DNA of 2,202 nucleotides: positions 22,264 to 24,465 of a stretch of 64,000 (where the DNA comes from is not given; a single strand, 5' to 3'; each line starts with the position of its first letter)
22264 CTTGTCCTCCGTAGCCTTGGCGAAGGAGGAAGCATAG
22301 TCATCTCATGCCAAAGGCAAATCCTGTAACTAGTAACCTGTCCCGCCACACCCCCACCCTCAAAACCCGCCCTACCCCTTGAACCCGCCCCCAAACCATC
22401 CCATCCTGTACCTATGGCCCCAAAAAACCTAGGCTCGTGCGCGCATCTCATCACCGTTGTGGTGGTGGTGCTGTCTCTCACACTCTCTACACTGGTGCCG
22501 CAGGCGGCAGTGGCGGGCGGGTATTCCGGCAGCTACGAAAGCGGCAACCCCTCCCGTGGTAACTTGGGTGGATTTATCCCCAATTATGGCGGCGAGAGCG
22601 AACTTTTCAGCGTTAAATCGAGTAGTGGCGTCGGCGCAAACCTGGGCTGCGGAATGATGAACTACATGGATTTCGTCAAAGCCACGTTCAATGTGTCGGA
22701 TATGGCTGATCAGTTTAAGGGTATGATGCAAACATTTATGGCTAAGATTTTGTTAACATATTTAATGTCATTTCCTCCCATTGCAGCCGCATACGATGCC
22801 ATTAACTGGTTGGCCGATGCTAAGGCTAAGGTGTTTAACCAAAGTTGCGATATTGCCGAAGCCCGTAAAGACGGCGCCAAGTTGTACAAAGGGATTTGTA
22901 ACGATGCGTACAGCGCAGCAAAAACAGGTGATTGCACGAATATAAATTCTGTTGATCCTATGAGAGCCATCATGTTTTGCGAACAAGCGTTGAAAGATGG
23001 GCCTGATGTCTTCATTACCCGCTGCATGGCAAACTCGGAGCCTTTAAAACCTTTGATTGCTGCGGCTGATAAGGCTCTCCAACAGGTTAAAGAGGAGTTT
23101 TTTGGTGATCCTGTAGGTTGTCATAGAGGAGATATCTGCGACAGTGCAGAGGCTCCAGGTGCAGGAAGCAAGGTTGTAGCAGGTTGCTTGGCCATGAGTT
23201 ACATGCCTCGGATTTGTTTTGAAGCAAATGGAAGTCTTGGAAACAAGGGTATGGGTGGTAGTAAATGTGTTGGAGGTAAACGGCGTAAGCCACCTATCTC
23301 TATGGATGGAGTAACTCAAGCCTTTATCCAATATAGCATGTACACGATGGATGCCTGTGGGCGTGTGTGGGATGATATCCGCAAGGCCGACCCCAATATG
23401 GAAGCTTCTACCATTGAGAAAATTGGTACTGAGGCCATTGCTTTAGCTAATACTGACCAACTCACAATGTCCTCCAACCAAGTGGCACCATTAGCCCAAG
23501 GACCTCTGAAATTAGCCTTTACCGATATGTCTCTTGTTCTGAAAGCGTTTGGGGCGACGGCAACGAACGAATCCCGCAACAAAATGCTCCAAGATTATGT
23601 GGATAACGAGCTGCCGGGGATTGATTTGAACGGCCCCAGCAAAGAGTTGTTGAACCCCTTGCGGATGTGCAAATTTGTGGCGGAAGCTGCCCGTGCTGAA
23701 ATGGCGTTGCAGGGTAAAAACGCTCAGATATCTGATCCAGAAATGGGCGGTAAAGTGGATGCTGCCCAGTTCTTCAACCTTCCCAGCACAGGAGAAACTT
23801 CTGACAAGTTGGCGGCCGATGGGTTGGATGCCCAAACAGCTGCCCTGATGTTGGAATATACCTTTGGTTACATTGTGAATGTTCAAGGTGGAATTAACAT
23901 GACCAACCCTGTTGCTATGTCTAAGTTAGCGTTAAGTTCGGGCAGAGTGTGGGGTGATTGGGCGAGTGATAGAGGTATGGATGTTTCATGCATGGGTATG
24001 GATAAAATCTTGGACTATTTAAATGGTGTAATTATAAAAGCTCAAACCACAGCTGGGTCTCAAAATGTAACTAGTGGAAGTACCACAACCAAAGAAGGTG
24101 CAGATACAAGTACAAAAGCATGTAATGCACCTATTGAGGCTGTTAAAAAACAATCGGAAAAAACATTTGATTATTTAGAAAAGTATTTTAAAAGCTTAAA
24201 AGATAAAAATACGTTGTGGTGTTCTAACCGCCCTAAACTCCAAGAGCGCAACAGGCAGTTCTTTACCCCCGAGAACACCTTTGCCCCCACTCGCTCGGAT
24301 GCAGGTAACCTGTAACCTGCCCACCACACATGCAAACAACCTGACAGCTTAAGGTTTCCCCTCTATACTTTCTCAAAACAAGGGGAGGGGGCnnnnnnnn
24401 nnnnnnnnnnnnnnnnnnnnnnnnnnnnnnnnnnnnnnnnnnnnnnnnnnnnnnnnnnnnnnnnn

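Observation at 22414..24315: Cys-rich secreted 633-aa protein with an abrupt intragenic drop in GC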

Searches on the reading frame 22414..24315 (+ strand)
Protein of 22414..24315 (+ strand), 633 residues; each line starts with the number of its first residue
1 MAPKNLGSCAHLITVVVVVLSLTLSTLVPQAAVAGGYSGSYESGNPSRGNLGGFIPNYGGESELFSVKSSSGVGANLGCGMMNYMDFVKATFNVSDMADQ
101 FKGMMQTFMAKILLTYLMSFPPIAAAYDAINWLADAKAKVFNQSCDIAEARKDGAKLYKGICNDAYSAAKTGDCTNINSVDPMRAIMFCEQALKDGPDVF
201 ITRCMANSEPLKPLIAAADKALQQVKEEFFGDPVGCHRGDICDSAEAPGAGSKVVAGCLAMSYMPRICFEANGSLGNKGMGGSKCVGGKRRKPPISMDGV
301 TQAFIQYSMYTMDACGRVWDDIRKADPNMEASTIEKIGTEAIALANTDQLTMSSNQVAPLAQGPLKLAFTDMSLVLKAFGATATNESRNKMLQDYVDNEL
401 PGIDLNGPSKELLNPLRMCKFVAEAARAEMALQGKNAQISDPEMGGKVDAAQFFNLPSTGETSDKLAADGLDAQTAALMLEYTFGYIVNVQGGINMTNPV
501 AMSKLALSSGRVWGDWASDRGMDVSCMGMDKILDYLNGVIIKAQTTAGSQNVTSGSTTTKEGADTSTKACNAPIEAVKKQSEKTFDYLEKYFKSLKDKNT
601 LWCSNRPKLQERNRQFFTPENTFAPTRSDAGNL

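Call 5: search_protein_families(library=pfam, proteins=[window:22414-24315:+], max_evalue=0.01)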
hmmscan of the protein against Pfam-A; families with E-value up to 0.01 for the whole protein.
window:22414-24315:+ (633 aa): 0 families

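Call 6: search_protein_families(library=ncbifam, proteins=[window:22414-24315:+], max_evalue=0.01)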
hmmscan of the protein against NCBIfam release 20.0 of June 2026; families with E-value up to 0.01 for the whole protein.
window:22414-24315:+ (633 aa): 0 families

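Call 8: search_dna_similar(query=window:22414-24315:+, collection=plasmids, mode=protein, max_rows=30)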
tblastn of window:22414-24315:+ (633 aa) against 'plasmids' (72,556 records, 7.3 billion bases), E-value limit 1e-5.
No match.

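Call 9: find_homologous_proteins(query=window:22414-24315:+, max_evalue=0.001)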
Query window:22414-24315:+ (633 aa): 2 proteins with E <= 0.001 among 8000 candidates.
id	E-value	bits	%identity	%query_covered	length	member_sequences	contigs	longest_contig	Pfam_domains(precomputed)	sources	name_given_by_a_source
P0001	0.0e+0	1438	100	100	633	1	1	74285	-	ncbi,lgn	ncbi:MAG: hypothetical protein WAZ18_00340 [Alphaproteobacteria bacterium]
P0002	1.0e-198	680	53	91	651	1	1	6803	-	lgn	-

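Call 12: find_encoding_contigs(protein=P0002, flank=10000)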
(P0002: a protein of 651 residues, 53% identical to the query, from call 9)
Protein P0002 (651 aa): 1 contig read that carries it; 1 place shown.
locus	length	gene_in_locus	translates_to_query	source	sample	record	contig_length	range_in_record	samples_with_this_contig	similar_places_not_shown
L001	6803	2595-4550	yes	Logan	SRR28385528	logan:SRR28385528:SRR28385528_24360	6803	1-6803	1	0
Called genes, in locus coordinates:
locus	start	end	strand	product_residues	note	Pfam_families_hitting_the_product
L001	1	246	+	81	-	?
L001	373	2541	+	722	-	-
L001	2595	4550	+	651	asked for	-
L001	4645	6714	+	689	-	-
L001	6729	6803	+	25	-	?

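Call 22: search_solved_structures(query=A1, max_evalue=10)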
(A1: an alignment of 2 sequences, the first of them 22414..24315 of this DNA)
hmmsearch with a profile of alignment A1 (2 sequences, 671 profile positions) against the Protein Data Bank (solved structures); distinct sequences matched with E-value up to 10: 1.
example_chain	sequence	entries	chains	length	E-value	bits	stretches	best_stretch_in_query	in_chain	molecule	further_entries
8yns_N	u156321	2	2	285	2.9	9.3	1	32-80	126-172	Glue molecule 4-9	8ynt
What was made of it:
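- Tried and rejected: PDB by sequence profile: nothing (call 22).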

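Call 23: search_protein_representatives(alignment_id=A1)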
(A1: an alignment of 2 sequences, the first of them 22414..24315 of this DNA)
Query: 2 sequences, 671 profile positions. Proteins with E-value up to 0.001 (for the whole library): 40; up to 1e-10: 18; up to 1e-30: 8. The best 40 are listed.
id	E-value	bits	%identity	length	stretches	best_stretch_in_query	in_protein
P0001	0.0e+00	1303.6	-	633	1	1-664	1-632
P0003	7.0e-79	282.3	-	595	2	205-638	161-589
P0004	3.6e-69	250.2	-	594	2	215-637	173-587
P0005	1.3e-67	245.1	-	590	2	217-636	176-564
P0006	7.4e-65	236.0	-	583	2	224-652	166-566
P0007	9.4e-61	222.4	-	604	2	224-610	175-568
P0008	2.1e-55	204.7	-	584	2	223-652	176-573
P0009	1.5e-32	129.3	-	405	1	304-649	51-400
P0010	7.7e-30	120.3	-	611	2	222-659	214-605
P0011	8.4e-30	120.2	-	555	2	55-181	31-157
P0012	1.5e-20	89.6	-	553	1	56-236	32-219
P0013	1.6e-18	82.9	-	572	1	56-189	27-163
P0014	1.8e-18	82.7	-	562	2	53-197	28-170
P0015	4.6e-18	81.4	-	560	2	53-175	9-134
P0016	1.5e-16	76.3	-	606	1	43-184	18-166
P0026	2.4e-08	49.3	-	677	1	88-207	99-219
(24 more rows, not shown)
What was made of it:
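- Family and position: deep HMMER finds 40 cluster representatives (call 23).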

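Call 25: search_protein_families(library=pfam, alignment_id=A2, max_evalue=0.01)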
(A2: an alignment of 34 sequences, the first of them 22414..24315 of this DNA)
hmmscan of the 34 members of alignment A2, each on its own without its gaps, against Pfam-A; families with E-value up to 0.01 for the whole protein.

A. member 1, window:22414-24315:+ (633 aa): 0 families

B. families by the number of members that match (of 34 scanned): 0 families

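Call 26: search_protein_families(library=ncbifam, alignment_id=A2, max_evalue=0.01)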
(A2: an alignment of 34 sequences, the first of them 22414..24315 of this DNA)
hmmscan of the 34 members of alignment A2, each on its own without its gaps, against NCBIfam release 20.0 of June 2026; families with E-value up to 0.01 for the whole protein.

A. member 1, window:22414-24315:+ (633 aa): 0 families

B. families by the number of members that match (of 34 scanned): 2 families
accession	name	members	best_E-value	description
TIGR00036.1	dapB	1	0.0059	4-hydroxy-tetrahydrodipicolinate reductase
NF041686.2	ant_diox_reg_AndR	1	0.0087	anthranilate 1,2-dioxygenase regulatory protein AndR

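Call 36: search_protein_families(library=pfam, alignment_id=A2, max_evalue=10)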
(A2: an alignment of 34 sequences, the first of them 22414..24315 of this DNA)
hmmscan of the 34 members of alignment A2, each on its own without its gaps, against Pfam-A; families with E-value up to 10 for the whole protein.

A. member 1, window:22414-24315:+ (633 aa): 0 families

B. families by the number of members that match (of 34 scanned): 26 families (the first 25 are shown)
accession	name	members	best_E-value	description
PF08289.16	Flu_M1_C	1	0.015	Influenza Matrix protein (M1) C-terminal domain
PF20606.3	DUF6799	1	0.018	Domain of unknown function (DUF6799)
PF04501.17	Baculo_VP39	1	0.049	Baculovirus major capsid protein VP39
PF13505.12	OMP_b-brl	1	0.059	Outer membrane protein beta-barrel domain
PF15851.11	DUF4723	1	0.065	Domain of unknown function (DUF4723)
PF13169.11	Poxvirus_B22R_N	1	0.074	Poxvirus B22R protein N-terminal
PF08651.15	DASH_Duo1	1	0.081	DASH complex subunit Duo1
PF23493.1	CysS_C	1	0.085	Cysteinyl-tRNA ligase anticodon binding domain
PF23153.1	Aip3p_Bud6_N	1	0.094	Aip3p/Bud6 N-terminal domain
PF12887.12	SICA_alpha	1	0.1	SICA extracellular alpha domain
PF11233.13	DUF3035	1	0.13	Protein of unknown function (DUF3035)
PF05130.17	FlgN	1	0.14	FlgN protein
PF08287.16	DASH_Spc19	1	0.16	Spc19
PF25041.1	UFL1_C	1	0.17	E3 UFM1-protein ligase 1 C-terminal domain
PF20374.3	DUF6669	1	0.22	Family of unknown function (DUF6669)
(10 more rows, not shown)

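Call 37: find_encoding_contigs(protein=P0003, flank=10000, max_places=3)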
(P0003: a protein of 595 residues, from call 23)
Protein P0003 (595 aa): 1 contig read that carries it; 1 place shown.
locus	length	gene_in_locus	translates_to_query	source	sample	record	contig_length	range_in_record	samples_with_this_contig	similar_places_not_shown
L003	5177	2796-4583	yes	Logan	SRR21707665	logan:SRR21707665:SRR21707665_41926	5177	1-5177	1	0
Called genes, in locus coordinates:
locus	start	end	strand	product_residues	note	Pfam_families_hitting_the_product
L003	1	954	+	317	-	?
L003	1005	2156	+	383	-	-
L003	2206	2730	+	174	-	PF05198:IF3_N, PF00707:IF3_C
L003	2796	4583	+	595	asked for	-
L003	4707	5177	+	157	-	?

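Call 38: find_encoding_contigs(protein=P0011, flank=10000, max_places=3)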
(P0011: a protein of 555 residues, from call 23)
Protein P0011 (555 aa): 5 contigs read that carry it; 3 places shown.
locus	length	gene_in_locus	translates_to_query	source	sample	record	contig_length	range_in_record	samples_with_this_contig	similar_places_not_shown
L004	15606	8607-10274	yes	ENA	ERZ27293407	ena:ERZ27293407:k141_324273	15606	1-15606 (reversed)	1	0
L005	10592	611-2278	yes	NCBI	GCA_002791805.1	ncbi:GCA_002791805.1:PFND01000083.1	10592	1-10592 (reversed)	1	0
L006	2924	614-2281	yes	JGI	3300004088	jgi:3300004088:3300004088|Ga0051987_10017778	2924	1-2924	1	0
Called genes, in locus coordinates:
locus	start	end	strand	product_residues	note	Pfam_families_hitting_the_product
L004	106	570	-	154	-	PF02590:SPOUT_MTase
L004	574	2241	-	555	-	PF13371:TPR_9 (faint), PF13424:TPR_12 (faint), PF13428:TPR_14 (faint), PF14559:TPR_19 (faint), PF23914:TPR_CcmH_CycH (faint), PF13432:TPR_16 (faint), PF00515:TPR_1 (faint), PF07719:TPR_2 (faint), +5 more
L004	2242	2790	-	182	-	PF02698:DUF218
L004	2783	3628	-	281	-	-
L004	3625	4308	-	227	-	PF00005:ABC_tran, PF13481:AAA_25 (faint), PF13304:AAA_21 (faint)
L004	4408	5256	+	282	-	PF13717:Zn_ribbon_4, PF13719:Zn_ribbon_5 (weak), PF11906:DUF3426 (weak)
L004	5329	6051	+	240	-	-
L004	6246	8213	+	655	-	-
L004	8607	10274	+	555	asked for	-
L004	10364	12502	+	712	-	-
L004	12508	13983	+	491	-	PF03743:TrbI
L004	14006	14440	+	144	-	-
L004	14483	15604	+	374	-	?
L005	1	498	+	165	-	?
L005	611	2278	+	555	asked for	-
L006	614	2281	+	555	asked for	-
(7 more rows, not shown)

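Call 43: predict_structure(alignment_id=A2)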
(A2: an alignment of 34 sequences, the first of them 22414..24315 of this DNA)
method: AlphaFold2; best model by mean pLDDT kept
length: 633 residues; sequences in the alignment: 34
mean_pLDDT: 66.3   pTM: 0.63
mean pLDDT of the five models: 66.3, 65.5, 63.8, 63.2, 63.1
residues with pLDDT >= 90: 68; 70-90: 234; 50-70: 169; < 50: 162
segments of 3 or more residues with pLDDT < 50: 1-3, 28-37, 59-109, 120-126, 128-130, 133-145, 245-254, 272-283, 286-288, 359-365, 380-382, 552-568, 623-633
pLDDT, mean of each block of 10 residues (from residue 1): 48 75 58 45 64 57 33 36 40 39 40 50 48 49 48 64 79 73 71 82 66 57 69 77 49 54 75 42 47 81 87 90 93 94 87 57 52 56 60 72 69 86 95 91 79 61 56 79 87 74 83 80 90 90 81 38 41 63 87 90 81 68 47 39
secondary structure, 60 per line:
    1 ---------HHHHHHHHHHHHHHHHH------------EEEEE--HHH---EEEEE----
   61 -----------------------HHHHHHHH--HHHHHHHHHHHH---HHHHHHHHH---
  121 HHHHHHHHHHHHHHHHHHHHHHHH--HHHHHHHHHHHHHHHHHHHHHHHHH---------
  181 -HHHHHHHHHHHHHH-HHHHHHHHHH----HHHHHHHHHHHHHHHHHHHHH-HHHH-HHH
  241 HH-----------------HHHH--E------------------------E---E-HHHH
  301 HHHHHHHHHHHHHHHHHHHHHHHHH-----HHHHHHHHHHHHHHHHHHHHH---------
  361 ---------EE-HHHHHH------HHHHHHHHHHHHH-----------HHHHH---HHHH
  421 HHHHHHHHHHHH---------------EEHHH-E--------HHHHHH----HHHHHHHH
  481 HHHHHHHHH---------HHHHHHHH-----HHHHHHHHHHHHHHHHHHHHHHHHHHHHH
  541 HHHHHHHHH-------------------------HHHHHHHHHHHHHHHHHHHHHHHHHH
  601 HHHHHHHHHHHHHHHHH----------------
elements in order (helices of 4 or more, strands of 3 or more residues): H10-26 E39-43 E52-56 H84-91 H94-105 H109-117 H121-144 H147-171 H182-195 H197-206 H211-231 H233-236 H238-242 H260-263 H297-325 H331-351 H373-378 H385-397 H409-413 H417-432 H463-468 H473-489 H499-506 H512-549 H575-617
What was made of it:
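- On TraH (PF06122 / NCBIfam TraH, F-type T4SS): Helices at 512-549 and 575-617 in the model (call 43).
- The model is helical, with no beta-rich adhesin fold (call 43).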

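Call 47: fold_search(model_id=the predicted structure, library=pdb)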
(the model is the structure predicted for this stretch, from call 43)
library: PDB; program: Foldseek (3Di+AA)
matches with E <= 10: 211; with E <= 0.001: 0
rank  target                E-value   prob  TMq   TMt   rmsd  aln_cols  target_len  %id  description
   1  8b70_A                2.2e-01  0.14  0.13  0.14  21.4       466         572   10  KimA from B. subtilis with nucleotide second-messenger c-di-AMP bound (released 2023-01-18)
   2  8iyj_R4               5.6e-01  0.09  0.10  0.15  35.5       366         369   11  Cryo-EM structure of the 48-nm repeat doublet microtubule from mouse sperm (released 2023-07-05)
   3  7njs_d                5.9e-01  0.09  0.09  0.12  41.6       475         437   12  Mycobacterium smegmatis ATP synthase state 3c (released 2021-10-27)
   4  7jg8_d                6.4e-01  0.08  0.09  0.12  45.3       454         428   11  Cryo-EM structure of bedaquiline-saturated Mycobacterium smegmatis ATP synthase rotational state 1 (backbone model) (released 2020-08-19)
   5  8iyj_T1               8.0e-01  0.04  0.07  0.10  41.2       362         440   10  Cryo-EM structure of the 48-nm repeat doublet microtubule from mouse sperm (released 2023-07-05)
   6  9y6s_7C               8.8e-01  0.04  0.08  0.02  54.8       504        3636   12  96-nm repeat of the Leishmania tarentolae doublet microtubule (released 2025-12-17)
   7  8y6v_G                9.2e-01  0.06  0.09  0.15  30.8       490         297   10  Near-atomic structure of icosahedrally averaged jumbo bacteriophage PhiKZ capsid (released 2024-08-14)
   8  6pzt_A                9.2e-01  0.04  0.10  0.12  21.6       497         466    9  cryo-EM structure of human NKCC1 (released 2020-03-25)
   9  7d10_A                1.1e+00  0.06  0.11  0.15  23.3       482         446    8  Human NKCC1 (released 2021-04-14)
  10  7k58_C                1.1e+00  0.05  0.08  0.02  42.8       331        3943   14  Structure of outer-arm dyneins bound to microtubule with microtubule binding state 1(MTBS-1) (released 2021-09-29)
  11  7rro_B6               1.1e+00  0.06  0.11  0.18  40.0       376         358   13  Structure of the 48-nm repeat doublet microtubule from bovine tracheal cilia (released 2021-10-27)
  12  8iyj_b3               1.1e+00  0.03  0.08  0.11  42.3       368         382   12  Cryo-EM structure of the 48-nm repeat doublet microtubule from mouse sperm (released 2023-07-05)
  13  9e5c_6b               1.2e+00  0.05  0.08  0.02  46.0       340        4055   12  Cryo-EM structure of 96 nm repeat of microtubule doublet from T. brucei flagellum (released 2025-03-12)
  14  2w90_A                1.2e+00  0.04  0.07  0.09  24.0       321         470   12  Geobacillus stearothermophilus 6-phosphogluconate dehydrogenase with bound 6- phosphogluconate (released 2009-04-07)
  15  6j73_A                1.3e+00  0.03  0.07  0.08  33.4       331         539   13  Crystal structure of IniA from Mycobacterium smegmatis (released 2019-09-11)
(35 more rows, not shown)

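Call 51: find_homologous_proteins(query=A2, max_evalue=0.001)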
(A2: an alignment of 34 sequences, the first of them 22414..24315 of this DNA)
Query A2 (34 sequences) (633 aa, profile of the alignment): 2 proteins with E <= 0.001 among 8000 candidates.
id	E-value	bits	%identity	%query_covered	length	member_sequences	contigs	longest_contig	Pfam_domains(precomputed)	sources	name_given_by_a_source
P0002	4.5e-146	506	53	91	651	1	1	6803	-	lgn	-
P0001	4.1e-143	497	100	100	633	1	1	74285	-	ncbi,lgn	ncbi:MAG: hypothetical protein WAZ18_00340 [Alphaproteobacteria bacterium]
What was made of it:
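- Tried and rejected: Word-indexed homologue search with the family alignment returned only the two closest proteins (call 51).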

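Call 56: find_related_loci(query=A1, collection=genome_contigs, flank=10000)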
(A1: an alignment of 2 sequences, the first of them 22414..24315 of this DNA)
Query A1 (633 aa) in genome_contigs; peptide patterns used: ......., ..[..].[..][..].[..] (x = any residue, [..] = any of these).
308 stretches matched a pattern, but none encodes a relative of the query by tblastn (E <= 1e-3).

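Call 86: find_encoding_contigs(protein=P0005, flank=10000, max_places=2)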
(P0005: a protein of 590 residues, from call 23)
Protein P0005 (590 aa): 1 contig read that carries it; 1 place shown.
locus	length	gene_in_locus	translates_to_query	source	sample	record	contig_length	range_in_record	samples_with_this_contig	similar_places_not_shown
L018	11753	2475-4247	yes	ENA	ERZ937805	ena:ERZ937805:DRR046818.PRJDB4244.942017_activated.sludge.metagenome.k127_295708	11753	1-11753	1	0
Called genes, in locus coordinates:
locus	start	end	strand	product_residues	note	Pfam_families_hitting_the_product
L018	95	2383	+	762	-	-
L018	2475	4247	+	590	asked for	-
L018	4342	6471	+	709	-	-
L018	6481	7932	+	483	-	PF03743:TrbI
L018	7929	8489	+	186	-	-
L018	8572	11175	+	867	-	PF11130:TraC_F_IV (faint), PF19044:P-loop_TraG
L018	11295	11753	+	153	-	?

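Call 87: find_encoding_contigs(protein=P0016, flank=10000, max_places=2)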
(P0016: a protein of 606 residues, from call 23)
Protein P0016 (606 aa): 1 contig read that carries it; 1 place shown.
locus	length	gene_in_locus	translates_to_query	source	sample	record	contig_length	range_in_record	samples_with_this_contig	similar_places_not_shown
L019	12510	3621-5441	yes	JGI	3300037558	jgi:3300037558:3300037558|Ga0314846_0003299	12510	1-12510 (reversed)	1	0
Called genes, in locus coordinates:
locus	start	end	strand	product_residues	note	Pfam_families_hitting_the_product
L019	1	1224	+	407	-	PF13361:UvrD_C (weak)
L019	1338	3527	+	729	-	-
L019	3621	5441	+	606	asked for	-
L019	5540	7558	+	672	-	-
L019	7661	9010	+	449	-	PF03743:TrbI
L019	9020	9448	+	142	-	-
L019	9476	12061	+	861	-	PF19044:P-loop_TraG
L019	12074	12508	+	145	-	?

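Call 88: find_encoding_contigs(protein=P0026, flank=10000, max_places=2)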
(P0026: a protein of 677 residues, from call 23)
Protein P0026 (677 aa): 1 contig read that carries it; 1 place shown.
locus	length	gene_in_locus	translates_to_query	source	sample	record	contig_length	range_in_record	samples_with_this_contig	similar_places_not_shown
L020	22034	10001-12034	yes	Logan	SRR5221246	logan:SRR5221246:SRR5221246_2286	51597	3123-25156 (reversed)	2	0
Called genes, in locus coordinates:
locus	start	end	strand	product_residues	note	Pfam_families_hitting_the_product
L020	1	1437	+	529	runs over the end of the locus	-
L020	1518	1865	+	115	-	PF04956:TrbC (weak)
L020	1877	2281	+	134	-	-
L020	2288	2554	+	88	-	-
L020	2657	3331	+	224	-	-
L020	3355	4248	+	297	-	-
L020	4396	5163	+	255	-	PF01464:SLT (faint)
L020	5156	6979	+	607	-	PF00580:UvrD-helicase (weak), PF13361:UvrD_C (faint)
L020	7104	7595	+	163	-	-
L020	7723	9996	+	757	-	-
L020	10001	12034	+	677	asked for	-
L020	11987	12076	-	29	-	-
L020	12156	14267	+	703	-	-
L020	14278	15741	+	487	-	PF03743:TrbI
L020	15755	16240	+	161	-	-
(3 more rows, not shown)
